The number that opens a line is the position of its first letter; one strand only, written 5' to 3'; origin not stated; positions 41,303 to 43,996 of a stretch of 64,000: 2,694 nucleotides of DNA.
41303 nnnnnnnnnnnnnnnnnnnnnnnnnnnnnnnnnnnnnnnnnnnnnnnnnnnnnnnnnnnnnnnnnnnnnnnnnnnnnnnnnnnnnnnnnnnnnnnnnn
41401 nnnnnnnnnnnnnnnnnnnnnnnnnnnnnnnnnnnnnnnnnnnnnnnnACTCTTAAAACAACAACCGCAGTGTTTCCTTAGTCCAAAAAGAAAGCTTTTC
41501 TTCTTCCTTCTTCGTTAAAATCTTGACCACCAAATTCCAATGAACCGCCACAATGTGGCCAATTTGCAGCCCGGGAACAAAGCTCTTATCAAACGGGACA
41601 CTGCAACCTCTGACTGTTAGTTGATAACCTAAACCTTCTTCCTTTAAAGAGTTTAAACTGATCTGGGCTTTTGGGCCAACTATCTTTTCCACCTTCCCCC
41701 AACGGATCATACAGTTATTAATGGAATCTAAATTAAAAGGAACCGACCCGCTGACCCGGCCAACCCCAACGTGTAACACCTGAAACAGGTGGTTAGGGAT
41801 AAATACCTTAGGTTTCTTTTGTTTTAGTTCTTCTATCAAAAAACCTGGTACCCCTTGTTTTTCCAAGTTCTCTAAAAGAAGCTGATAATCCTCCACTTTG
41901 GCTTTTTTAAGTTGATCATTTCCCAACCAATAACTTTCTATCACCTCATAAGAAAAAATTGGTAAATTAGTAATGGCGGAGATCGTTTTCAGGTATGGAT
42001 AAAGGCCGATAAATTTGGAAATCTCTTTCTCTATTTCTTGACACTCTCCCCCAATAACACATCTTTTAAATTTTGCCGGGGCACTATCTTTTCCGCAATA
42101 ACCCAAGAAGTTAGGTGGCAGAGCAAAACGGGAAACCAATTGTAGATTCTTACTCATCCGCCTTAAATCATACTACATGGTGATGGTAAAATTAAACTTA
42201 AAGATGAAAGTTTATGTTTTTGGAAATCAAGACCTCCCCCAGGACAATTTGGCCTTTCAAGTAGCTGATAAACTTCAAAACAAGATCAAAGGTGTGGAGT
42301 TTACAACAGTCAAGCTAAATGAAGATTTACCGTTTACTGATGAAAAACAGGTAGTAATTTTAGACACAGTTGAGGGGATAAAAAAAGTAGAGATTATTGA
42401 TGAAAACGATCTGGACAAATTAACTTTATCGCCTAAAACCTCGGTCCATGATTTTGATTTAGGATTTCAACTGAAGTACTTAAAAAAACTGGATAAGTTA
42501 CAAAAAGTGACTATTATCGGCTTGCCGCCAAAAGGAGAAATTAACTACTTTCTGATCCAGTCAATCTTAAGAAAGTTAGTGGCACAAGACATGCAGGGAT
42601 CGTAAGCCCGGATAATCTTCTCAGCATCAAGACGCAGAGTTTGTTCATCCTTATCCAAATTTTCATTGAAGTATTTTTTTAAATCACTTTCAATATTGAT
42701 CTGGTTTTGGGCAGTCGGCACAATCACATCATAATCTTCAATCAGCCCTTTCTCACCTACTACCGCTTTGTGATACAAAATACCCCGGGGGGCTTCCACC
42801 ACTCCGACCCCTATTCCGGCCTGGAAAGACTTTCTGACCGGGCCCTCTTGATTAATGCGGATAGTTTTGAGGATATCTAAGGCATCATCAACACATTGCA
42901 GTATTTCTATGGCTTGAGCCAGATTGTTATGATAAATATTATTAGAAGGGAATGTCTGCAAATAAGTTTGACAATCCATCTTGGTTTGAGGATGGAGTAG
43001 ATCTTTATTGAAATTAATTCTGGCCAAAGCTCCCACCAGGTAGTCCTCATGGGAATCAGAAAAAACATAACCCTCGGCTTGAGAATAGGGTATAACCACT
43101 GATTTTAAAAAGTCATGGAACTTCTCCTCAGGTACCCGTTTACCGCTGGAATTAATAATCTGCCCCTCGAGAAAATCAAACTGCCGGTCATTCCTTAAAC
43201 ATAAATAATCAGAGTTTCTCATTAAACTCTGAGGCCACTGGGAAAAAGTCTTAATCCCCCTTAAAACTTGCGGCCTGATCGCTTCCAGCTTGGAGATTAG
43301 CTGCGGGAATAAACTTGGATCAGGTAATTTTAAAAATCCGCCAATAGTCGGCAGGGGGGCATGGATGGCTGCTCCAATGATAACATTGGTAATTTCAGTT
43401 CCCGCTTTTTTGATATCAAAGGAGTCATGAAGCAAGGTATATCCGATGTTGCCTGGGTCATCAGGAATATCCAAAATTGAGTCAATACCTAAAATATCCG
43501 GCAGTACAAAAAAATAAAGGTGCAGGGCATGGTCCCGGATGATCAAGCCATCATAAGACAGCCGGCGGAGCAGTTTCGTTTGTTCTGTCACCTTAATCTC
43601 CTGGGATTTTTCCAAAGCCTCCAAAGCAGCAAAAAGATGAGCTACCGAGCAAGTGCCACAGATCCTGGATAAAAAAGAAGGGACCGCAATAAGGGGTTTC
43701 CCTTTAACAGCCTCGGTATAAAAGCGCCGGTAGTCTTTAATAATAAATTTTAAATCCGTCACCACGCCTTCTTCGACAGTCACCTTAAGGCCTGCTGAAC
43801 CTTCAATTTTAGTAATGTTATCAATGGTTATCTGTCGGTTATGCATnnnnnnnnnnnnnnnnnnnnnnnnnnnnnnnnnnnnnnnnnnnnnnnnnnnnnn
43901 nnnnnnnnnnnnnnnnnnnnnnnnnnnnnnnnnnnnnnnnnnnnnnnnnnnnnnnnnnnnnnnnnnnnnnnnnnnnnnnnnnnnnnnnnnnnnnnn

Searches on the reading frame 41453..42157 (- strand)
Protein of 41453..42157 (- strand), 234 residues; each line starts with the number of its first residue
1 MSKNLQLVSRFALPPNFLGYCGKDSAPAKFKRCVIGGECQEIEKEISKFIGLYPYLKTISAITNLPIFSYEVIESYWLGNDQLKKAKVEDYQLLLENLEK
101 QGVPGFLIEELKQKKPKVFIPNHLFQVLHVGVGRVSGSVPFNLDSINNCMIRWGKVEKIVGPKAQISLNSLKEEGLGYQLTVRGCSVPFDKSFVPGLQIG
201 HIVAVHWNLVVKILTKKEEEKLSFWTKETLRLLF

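Call 11: search_protein_families(library=pfam, proteins=[window:41453-42157:-], max_evalue=0.001)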
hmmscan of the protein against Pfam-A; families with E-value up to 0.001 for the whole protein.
window:41453-42157:- (234 aa): 1 family
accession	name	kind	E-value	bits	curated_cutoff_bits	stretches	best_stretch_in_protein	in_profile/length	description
PF19927.4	DUF6390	-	7.5e-33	114.4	25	1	6-232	7-236/244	Family of unknown function (DUF6390)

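Call 36: search_protein_families(library=ncbifam, proteins=[window:41453-42157:-], max_evalue=0.001)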
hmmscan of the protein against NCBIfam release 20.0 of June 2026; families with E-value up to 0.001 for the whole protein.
window:41453-42157:- (234 aa): 0 families

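Call 77: find_homologous_proteins(query=window:41456-42157:-, max_evalue=0.00001)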
Query window:41456-42157:- (234 aa): 451 proteins with E <= 0.00001 among 960 candidates; the best 120 are listed.
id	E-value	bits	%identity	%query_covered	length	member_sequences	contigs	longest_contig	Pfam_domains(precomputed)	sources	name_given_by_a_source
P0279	3.0e-116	405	79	100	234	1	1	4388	PF19927.5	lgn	-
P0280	4.0e-99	349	66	99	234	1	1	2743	PF19927.5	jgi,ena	-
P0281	3.5e-97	342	66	98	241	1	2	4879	PF19927.5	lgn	-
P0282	2.8e-96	339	66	98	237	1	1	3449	PF19927.5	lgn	-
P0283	3.2e-95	336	67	98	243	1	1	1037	PF19927.5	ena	-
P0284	3.3e-95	336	65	99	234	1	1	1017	PF19927.5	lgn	-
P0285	5.9e-95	335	66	98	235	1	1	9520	PF19927.5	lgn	-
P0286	7.7e-95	335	63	98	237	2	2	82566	PF19927.5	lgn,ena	-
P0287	1.6e-94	334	62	97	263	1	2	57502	PF19927.5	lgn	-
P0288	2.0e-93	330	63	99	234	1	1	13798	PF19927.5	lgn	-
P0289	4.1e-93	329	63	98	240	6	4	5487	PF19927.5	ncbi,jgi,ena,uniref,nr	ncbi:hypothetical protein A3I40_02125 [Candidatus Uhrbacteria bacterium RIFCSPLOWO2_02_FULL_48_12]|u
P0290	5.1e-93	329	65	98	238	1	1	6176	PF19927.5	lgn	-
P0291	5.6e-93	329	65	98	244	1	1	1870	PF19927.5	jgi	jgi:hypothetical protein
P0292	7.0e-93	328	63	99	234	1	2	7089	PF19927.5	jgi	jgi:hydrogenase maturation factor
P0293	7.8e-93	328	62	99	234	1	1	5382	PF19927.5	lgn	-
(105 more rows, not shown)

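Call 85: predict_structure(alignment_id=A4)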
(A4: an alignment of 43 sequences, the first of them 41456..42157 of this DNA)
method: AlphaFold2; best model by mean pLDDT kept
length: 234 residues; sequences in the alignment: 43
mean_pLDDT: 84.4   pTM: 0.85
mean pLDDT of the five models: 84.4, 84.1, 83.5, 81.2, 67.6
residues with pLDDT >= 90: 123; 70-90: 73; 50-70: 20; < 50: 18
segments of 3 or more residues with pLDDT < 50: 16-24, 139-146
pLDDT, mean of each block of 10 residues (from residue 1): 87 57 64 91 87 93 97 95 96 95 88 88 72 54 53 94 94 79 91 94 91 95 89 73
secondary structure, 60 per line:
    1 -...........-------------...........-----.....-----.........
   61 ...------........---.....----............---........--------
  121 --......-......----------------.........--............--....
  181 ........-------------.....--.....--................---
elements in order: H2-12 H26-36 H42-46 H52-63 H70-77 H81-85 H90-101 H105-112 H123-128 H130-135 E152-160 E163-174 E177-188 E202-206 E209-213 H216-231

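Call 87: fold_search(model_id=the predicted structure, library=pdb)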
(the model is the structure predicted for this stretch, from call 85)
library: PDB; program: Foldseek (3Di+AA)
matches with E <= 10: 645; with E <= 0.001: 0
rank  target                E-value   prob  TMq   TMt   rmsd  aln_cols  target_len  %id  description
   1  5a2q_L                3.3e-02  1.00  0.21  0.30   4.7        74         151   20  Structure of the HCV IRES bound to the human ribosome (released 2015-07-15)
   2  3vyr_A                3.5e-02  1.00  0.21  0.62   6.9        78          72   24  Crystal structure of the HypC-HypD complex (released 2012-11-28)
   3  9spi_SL               3.9e-02  1.00  0.21  0.32   4.7        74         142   20  CRYO-EM STRUCTURE OF HUMAN 80S RIBOSOME WITH A/P/E-SITE TRNA AND MRNA CONTAINING URIDINE (released 2026-01-21)
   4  8y0x_SL               4.1e-02  1.00  0.21  0.31   4.7        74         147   20  Dormant ribosome with SERBP1 (released 2024-02-07)
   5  6y57_SL               4.3e-02  1.00  0.20  0.32   4.3        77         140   19  Structure of human ribosome in hybrid-PRE state (released 2020-04-15)
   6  7qgg_SL               4.5e-02  0.99  0.21  0.30   4.7        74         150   20  Neuronal RNA granules are ribosome complexes stalled at the pre-translocation state (released 2022-10-26)
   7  4v8m_AE               4.8e-02  1.00  0.22  0.31   4.4        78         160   19  High-resolution cryo-electron microscopy structure of the Trypanosoma brucei ribosome (released 2014-07-09)
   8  2z1c_B                5.1e-02  1.00  0.25  0.69   3.4        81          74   23  Crystal structure of HypC from Thermococcus kodakaraensis KOD1 (released 2007-07-17)
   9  9q7q_EE               5.1e-02  0.99  0.20  0.31   4.5        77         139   19  ABCE1-eRF1-RNC-AMD1C (released 2026-03-04)
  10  8g5y_SL               5.3e-02  1.00  0.21  0.31   4.7        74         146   20  mRNA decoding in human is kinetically and structurally distinct from bacteria (IC state) (released 2023-04-19)
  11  6gq1_AB               5.6e-02  1.00  0.23  0.34   3.7        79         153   19  Cryo-EM reconstruction of yeast 80S ribosome in complex with mRNA, tRNA and eEF2 (GMPPCP/sordarin) (released 2018-07-11)
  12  8ppk_L                6.3e-02  0.99  0.21  0.29   4.7        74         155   20  Bat-Hp-CoV Nsp1 and eIF1 bound to the human 40S small ribosomal subunit (released 2023-10-18)
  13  6y2l_SL               6.6e-02  0.99  0.21  0.31   4.7        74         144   20  Structure of human ribosome in POST state (released 2020-04-15)
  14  5lzs_LL               6.6e-02  0.99  0.20  0.31   4.7        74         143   19  Structure of the mammalian ribosomal elongation complex with aminoacyl-tRNA, eEF1A, and didemnin B (released 2016-11-30)
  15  8s8k_L                7.4e-02  0.99  0.21  0.30   4.6        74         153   16  Structure of a yeast 48S-AUC preinitiation complex in swivelled conformation (model py48S-AUC-swiv-eIF1) (released 2024-11-06)
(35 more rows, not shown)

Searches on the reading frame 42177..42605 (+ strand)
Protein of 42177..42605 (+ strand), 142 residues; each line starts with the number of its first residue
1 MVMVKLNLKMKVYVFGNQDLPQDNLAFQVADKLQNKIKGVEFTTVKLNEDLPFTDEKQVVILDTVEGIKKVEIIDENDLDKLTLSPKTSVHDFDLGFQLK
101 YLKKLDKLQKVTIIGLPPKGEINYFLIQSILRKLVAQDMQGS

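Call 11: search_protein_families(library=pfam, proteins=[window:42177-42605:+], max_evalue=0.001)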
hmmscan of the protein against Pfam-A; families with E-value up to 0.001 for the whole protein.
window:42177-42605:+ (142 aa): 1 family
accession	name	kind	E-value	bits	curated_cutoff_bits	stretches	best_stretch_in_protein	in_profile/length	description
PF01750.23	HycI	-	6.7e-06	26.4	23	1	53-119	33-103/130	Hydrogenase maturation protease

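Call 36: search_protein_families(library=ncbifam, proteins=[window:42177-42605:+], max_evalue=0.001)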
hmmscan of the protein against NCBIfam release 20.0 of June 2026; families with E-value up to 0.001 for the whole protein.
window:42177-42605:+ (142 aa): 1 family
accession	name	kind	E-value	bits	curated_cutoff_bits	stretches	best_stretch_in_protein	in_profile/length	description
TIGR00072.1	hydrog_prot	superfamily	7.9e-06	25.9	47.45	1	16-119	6-118/145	hydrogenase maturation protease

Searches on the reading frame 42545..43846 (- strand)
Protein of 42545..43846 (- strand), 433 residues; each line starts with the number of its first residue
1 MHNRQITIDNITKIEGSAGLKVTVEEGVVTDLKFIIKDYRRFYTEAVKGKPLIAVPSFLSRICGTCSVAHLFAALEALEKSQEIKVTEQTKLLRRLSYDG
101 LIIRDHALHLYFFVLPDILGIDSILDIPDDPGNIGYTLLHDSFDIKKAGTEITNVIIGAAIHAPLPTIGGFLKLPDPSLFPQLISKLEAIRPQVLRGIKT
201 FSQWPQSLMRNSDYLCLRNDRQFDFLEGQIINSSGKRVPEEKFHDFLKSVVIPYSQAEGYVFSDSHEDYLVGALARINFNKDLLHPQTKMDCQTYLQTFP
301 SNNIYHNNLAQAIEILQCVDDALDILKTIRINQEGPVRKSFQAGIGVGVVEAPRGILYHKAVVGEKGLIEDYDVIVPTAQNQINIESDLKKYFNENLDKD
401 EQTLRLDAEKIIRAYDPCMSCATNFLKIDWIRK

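Call 11: search_protein_families(library=pfam, proteins=[window:42545-43846:-], max_evalue=0.001)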
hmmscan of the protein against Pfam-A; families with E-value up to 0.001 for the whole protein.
window:42545-43846:- (433 aa): 1 family
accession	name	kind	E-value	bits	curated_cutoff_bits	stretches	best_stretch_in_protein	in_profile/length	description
PF00374.24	NiFeSe_Hases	-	2.5e-23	83.3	25.8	2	47-126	7-86/508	Nickel-dependent hydrogenase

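Call 28: search_solved_structures(query=window:42545-43846:-, max_evalue=0.001)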
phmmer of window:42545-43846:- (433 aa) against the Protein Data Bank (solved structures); distinct sequences matched with E-value up to 0.001: 67 (the best 60 are shown).
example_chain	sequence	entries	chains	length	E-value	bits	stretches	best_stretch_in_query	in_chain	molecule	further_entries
9nez_D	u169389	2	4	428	9e-59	202.5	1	5-427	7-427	Sulfhydrogenase 1 subunit alpha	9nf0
9e15_B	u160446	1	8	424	2.9e-58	200.8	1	5-423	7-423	Sulfhydrogenase 1 subunit alpha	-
9e1j_B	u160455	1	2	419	3.5e-58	200.5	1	6-423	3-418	Sulfhydrogenase 1 subunit alpha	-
5yxy_A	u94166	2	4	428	1e-57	199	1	6-425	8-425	Cytosolic NiFe-hydrogenase, alpha subunit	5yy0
5odc_F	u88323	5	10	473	2.6e-41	145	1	6-426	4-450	Methyl-viologen reducing hydrogenase subunit A | Methyl-viologen reducing hydrogenase, subunit A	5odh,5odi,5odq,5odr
9sw2_F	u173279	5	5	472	7.1e-35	123.7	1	6-426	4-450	F420-non-reducing hydrogenase subunit A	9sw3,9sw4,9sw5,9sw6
7t2r_D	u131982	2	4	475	1.8e-32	115.8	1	6-425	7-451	NiFe hydrogenase large subunit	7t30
5xf9_D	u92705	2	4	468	6.6e-29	104.1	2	3-121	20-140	NAD-reducing hydrogenase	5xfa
9sfi_g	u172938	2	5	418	4.3e-28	101.4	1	5-388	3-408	Coenzyme F420-reducing hydrogenase, alpha subunit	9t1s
3zfs_A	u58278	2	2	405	4.4e-27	98.1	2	5-196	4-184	F420-REDUCING HYDROGENASE, SUBUNIT ALPHA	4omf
4ci0_A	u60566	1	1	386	5.6e-26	94.4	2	5-196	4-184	F420-REDUCING HYDROGENASE, SUBUNIT ALPHA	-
9r51_A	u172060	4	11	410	7.9e-22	80.8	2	8-176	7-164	F420-reducing [NiFe]-hydrogenase from Methanothermococcus thermolithotrophicus subunit alp | F420-reducing [NiFe]-hydrogenase from Methanothermococcus thermolit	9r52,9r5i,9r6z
5jsu_B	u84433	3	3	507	1.2e-18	70.3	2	5-132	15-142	Periplasmic [NiFeSe] hydrogenase, large subunit, selenocysteine-containing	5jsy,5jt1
6qgt_A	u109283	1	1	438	1.3e-18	70.2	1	6-177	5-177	F420-reducing hydrogenase, subunit alpha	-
6qgr_A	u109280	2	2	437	1.4e-18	70.1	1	6-177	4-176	Coenzyme F420 hydrogenase subunit alpha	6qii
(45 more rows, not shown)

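Call 36: search_protein_families(library=ncbifam, proteins=[window:42545-43846:-], max_evalue=0.001)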
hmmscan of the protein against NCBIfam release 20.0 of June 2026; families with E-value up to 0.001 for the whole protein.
window:42545-43846:- (433 aa): 9 families
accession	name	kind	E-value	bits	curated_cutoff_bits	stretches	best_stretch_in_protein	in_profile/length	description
NF040832.1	sulfhyd_HydA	equivalog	3.4e-65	220.8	880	1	6-426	5-424/426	NADPH-dependent hydrogenase/sulfhydrogenase 1 subunit alpha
NF040828.1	sulfhyd_ShyA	equivalog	1.6e-59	201.9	700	1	6-427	3-414/415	NAD(P)-dependent hydrogenase/sulfhydrogenase 2 subunit alpha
TIGR03295.1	frhA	equivalog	6.5e-39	134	392.5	2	4-173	3-164/412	coenzyme F420 hydrogenase subunit alpha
NF041785.2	VhuA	equivalog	5.5e-33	114.1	800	1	5-389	3-409/418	F420-non-reducing hydrogenase Vhu subunit A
NF033181.1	NiFeSe_hydrog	equivalog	2e-32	112.7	600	2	4-123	2-120/507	nickel-dependent hydrogenase large subunit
NF045518.1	H2_NiFeSe_large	exception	9.3e-28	97.3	780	2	5-114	3-111/485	NiFeSe hydrogenase large subunit HysA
NF007778.0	PRK10467.1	equivalog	1.2e-21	76.7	969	2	4-126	3-124/567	hydrogenase 2 large subunit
NF007550.0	PRK10170.1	equivalog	3e-17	62.3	1101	2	4-118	17-131/597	Ni/Fe-hydrogenase large subunit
NF041786.2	VhuU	equivalog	3.3e-05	23.6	70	1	409-423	12-26/45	F420-non-reducing hydrogenase selenoprotein subunit VhuU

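Call 40: find_related_loci(query=A2, collection=metagenome_contigs, flank=10000)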
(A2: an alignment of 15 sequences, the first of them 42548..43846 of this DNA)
Query A2 (433 aa) in metagenome_contigs; peptide patterns used: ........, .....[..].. (x = any residue, [..] = any of these).
599 stretches matched a pattern (row limit reached: there are more); 277 encode a relative of the query (tblastn E <= 1e-3); the best 80 are kept; 80 distinct loci.
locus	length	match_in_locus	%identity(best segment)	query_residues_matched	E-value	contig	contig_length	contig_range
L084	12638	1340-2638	79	1-433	0e+0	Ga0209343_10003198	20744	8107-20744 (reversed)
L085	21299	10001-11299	79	1-433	0e+0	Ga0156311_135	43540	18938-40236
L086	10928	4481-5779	77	1-433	0e+0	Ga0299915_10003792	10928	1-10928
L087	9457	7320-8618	79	1-433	0e+0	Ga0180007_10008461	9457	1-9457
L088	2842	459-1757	76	1-433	0e+0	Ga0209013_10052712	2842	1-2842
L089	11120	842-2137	79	1-432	0e+0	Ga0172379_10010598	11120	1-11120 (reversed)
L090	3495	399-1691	78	1-431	0e+0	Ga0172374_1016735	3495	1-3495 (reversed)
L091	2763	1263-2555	78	1-431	0e+0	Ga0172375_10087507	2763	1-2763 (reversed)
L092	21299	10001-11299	76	1-433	0e+0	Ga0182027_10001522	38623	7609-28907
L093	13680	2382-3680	76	1-433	0e+0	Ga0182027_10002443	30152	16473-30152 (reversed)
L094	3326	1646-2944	76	1-433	0e+0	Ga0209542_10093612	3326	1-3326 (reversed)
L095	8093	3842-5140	76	1-433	0e+0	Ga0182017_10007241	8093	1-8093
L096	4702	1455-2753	76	1-433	0e+0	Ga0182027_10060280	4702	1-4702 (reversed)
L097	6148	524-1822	76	1-433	0e+0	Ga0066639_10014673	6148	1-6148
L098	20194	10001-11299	77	1-433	0e+0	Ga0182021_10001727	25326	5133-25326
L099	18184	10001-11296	76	1-432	0e+0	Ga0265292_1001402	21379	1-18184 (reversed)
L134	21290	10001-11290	71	1-430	0e+0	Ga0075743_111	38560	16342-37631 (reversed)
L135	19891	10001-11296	73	1-432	0e+0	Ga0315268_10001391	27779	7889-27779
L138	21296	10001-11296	72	1-432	0e+0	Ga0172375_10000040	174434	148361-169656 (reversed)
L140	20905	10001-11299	71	1-433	0e+0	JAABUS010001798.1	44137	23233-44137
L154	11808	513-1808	70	1-432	0e+0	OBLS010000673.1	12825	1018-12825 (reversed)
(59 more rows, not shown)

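Call 44: search_protein_families(library=pfam, proteins=[L134:16360-17055:-, L134:16918-18051:+, L134:18143-18907:+, L134:18900-19697:+, L134:19703-21202:-, L135:12506-13297:-, L135:11540-12256:+, L135:16798-17802:-, L135:16172-16459:-, L135:16456-16764:-], max_evalue=0.001)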
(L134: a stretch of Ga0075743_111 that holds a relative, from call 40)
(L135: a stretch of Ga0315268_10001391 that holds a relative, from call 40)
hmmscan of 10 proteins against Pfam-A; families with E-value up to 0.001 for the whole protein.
L134:16360-17055:- (231 aa): 2 families
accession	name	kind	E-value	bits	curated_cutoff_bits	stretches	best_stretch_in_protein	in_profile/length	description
PF00175.26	NAD_binding_1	-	2.1e-17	64.2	22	1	108-212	1-108/109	Oxidoreductase NAD-binding domain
PF00970.30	FAD_binding_6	-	3.6e-08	34.1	21.1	1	11-95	6-97/99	Oxidoreductase FAD-binding domain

L134:16918-18051:+ (377 aa): 1 family
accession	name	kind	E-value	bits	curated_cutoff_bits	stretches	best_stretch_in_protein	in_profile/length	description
PF01297.22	ZnuA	-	1e-71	242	29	1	120-371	1-261/263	Zinc-uptake complex component A periplasmic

L134:18143-18907:+ (254 aa): 3 families
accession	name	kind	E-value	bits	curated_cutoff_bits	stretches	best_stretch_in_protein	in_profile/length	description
PF00005.33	ABC_tran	-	1.5e-33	116.8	25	1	26-174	1-136/137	ABC transporter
PF13304.12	AAA_21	-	6.2e-11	43.3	27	2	39-74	2-40/304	AAA domain, putative AbiEii toxin, Type IV TA system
PF02463.25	SMC_N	-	6.7e-06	26.1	40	1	37-217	25-211/220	RecF/RecN/SMC N terminal domain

L134:18900-19697:+ (265 aa): 2 families
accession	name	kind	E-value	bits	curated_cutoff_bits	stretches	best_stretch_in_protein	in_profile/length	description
PF00950.22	ABC-3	-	6e-69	232.9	20.1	1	6-262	1-257/258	ABC 3 transport family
PF01032.23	FecCD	-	0.00078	19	26.5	1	58-260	99-309/311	FecCD transport family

L134:19703-21202:- (499 aa): 3 families
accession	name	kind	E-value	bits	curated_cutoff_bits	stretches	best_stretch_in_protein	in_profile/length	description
PF13549.11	ATP-grasp_5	-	1.3e-52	178.8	27.6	1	274-491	5-221/221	ATP-grasp domain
PF13607.11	Succ_CoA_lig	-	3.2e-23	82.4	27.4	1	3-85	56-138/138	Succinyl-CoA ligase like flavodoxin domain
PF19045.5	Ligase_CoA_2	-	2.4e-17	63.9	23.7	1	96-245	1-156/162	Ligase-CoA domain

L135:12506-13297:- (263 aa): 4 families
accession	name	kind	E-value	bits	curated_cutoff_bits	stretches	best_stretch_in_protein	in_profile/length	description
PF13561.12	adh_short_C2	-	1.6e-61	208.3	27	1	20-259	3-234/236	Enoyl-(Acyl carrier protein) reductase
PF00106.31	adh_short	-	6.4e-57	192.6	26.6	1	12-202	1-188/195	short chain dehydrogenase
PF08659.16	KR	-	4.7e-10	40.1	22.6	1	14-131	3-123/180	KR domain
PF02737.24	3HCDH_N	-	0.00016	22.1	22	1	12-81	1-68/180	3-hydroxyacyl-CoA dehydrogenase, NAD binding domain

L135:11540-12256:+ (238 aa): 1 family
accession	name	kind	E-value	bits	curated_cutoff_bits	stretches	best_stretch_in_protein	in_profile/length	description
PF19927.4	DUF6390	-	1.4e-15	57.9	25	2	48-127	4-79/244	Family of unknown function (DUF6390)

L135:16798-17802:- (334 aa): 3 families
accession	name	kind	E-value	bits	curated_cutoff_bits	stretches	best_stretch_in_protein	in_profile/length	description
PF02826.25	2-Hacid_dh_C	-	5.4e-51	172.9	25.1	1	111-306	1-178/178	D-isomer specific 2-hydroxyacid dehydrogenase, NAD binding domain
PF00389.36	2-Hacid_dh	-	5.5e-28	97.8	24.6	1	35-330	27-126/134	D-isomer specific 2-hydroxyacid dehydrogenase, catalytic domain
PF03446.21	NAD_binding_2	-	0.00056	20.4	21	0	148-268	2-126/161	NAD binding domain of 6-phosphogluconate dehydrogenase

L135:16172-16459:- (95 aa): 1 family
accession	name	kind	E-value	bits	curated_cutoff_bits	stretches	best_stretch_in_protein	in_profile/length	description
PF12441.14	CopG_antitoxin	-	4.3e-26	91.9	28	1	6-84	1-78/79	CopG antitoxin of type II toxin-antitoxin system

L135:16456-16764:- (102 aa): 1 family
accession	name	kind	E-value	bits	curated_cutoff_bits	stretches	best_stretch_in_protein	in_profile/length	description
PF04365.19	BrnT_toxin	-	1e-21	77.4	34.5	1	15-93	1-77/77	Ribonuclease toxin, BrnT, of type II toxin-antitoxin system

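Call 71: search_protein_families(library=pfam, proteins=[L140:11686-12861:-, L140:12773-14824:-, L140:8096-9022:-, L140:4702-7566:-, L138:12387-13028:-, L138:13078-14223:+, L138:6165-7316:-, L099:12375-13370:+, L099:13386-14480:+, L099:8023-9132:-], max_evalue=0.00001)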
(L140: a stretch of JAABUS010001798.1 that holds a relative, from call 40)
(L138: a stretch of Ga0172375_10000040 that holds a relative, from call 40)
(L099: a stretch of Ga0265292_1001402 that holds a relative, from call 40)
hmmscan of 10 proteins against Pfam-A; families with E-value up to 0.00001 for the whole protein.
L140:11686-12861:- (391 aa): 0 families

L140:12773-14824:- (683 aa): 2 families
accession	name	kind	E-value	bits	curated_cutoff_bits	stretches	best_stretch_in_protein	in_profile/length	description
PF03190.21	Thioredox_DsbH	-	3.8e-78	261.5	27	1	3-163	2-162/163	Protein of unknown function, DUF255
PF13899.12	Thioredoxin_7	-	1.2e-10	41.8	27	1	22-112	1-83/83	Thioredoxin-like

L140:8096-9022:- (308 aa): 0 families

L140:4702-7566:- (954 aa): 4 families
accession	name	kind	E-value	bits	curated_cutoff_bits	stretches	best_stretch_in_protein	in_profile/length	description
PF00676.26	E1_dh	-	3e-52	177.9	22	1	217-518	5-289/300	Dehydrogenase E1 component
PF02779.29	Transket_pyr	-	5.5e-45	153.6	27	1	588-781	3-173/174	Transketolase, pyrimidine binding domain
PF16870.10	OxoGdeHyase_C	-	1.9e-42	145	27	1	787-928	2-151/151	2-oxoglutarate dehydrogenase C-terminal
PF16078.10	2-oxogl_dehyd_N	-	2.9e-07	30.4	27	1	13-44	5-36/41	2-oxoglutarate dehydrogenase N-terminus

L138:12387-13028:- (213 aa): 1 family
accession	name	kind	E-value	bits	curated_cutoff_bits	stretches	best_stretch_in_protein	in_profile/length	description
PF00300.27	His_Phos_1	-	3.7e-34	118.5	21.7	1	3-200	1-190/194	Histidine phosphatase superfamily (branch 1)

L138:13078-14223:+ (381 aa): 2 families
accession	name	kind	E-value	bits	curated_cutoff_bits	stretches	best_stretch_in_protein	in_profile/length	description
PF00390.24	malic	-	7e-29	101.4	23.1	1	28-149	15-182/182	Malic enzyme, N-terminal domain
PF03949.21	Malic_M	-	6.3e-26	91.7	23.5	1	163-379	3-253/258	Malic enzyme, NAD binding domain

L138:6165-7316:- (383 aa): 0 families

L099:12375-13370:+ (331 aa): 1 family
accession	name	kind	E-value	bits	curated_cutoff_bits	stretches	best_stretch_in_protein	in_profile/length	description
PF01933.23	CofD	-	1.3e-80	271.2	30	1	6-291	1-285/290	2-phospho-L-lactate transferase CofD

L099:13386-14480:+ (364 aa): 0 families

L099:8023-9132:- (369 aa): 0 families
